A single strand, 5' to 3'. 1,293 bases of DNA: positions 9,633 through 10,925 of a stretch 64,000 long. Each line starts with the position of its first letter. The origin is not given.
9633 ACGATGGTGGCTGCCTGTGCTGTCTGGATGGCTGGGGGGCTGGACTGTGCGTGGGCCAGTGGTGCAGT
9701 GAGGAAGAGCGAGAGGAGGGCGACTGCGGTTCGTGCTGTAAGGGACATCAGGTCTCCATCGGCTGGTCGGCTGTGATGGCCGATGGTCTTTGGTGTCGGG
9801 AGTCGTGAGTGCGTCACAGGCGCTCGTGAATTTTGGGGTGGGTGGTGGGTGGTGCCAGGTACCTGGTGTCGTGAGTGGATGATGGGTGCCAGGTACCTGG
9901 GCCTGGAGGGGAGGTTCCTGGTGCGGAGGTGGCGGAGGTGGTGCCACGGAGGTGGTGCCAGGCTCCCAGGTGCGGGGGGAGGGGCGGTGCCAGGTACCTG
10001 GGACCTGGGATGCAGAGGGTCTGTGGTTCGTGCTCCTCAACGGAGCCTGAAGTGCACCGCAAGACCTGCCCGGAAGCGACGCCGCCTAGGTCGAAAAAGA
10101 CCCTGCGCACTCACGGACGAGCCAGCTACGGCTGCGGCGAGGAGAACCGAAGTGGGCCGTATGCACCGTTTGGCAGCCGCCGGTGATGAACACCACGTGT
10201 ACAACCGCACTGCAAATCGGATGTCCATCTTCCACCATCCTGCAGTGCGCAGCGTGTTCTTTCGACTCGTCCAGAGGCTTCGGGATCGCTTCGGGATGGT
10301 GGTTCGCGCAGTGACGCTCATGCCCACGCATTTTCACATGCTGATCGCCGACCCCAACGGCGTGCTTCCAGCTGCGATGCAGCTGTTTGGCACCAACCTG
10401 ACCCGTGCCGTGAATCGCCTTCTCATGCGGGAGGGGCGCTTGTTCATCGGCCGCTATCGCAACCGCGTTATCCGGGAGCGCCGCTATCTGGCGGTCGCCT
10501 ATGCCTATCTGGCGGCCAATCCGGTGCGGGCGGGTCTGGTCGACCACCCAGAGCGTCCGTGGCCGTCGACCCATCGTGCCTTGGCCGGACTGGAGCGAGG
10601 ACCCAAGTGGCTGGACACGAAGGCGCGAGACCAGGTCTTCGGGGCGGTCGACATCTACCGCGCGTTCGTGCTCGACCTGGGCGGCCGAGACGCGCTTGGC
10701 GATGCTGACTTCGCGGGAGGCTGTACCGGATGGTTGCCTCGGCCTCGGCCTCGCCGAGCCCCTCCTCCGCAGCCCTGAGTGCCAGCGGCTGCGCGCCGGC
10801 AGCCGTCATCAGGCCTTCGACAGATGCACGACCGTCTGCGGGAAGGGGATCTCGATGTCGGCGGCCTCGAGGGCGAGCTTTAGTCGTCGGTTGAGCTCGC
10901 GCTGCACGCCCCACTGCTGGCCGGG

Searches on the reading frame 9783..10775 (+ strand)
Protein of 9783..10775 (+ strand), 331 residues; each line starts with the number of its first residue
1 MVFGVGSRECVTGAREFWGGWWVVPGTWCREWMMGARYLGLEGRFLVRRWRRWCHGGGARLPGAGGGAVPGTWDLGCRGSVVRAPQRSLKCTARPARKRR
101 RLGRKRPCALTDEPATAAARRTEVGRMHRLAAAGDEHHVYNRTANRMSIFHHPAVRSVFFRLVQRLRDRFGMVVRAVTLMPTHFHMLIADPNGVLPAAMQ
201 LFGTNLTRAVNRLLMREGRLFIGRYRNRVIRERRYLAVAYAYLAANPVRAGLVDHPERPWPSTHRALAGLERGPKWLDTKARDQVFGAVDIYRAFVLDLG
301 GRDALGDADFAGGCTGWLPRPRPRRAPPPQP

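Call 114: search_protein_families(library=pfam, proteins=[window:9783-10775:+], max_evalue=0.01)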
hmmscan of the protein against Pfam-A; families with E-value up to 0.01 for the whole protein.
window:9783-10775:+ (331 aa): 1 family
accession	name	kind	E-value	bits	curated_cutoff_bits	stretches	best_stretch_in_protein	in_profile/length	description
PF01797.21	Y1_Tnp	-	0.0004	21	23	1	138-211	8-81/121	Transposase IS200 like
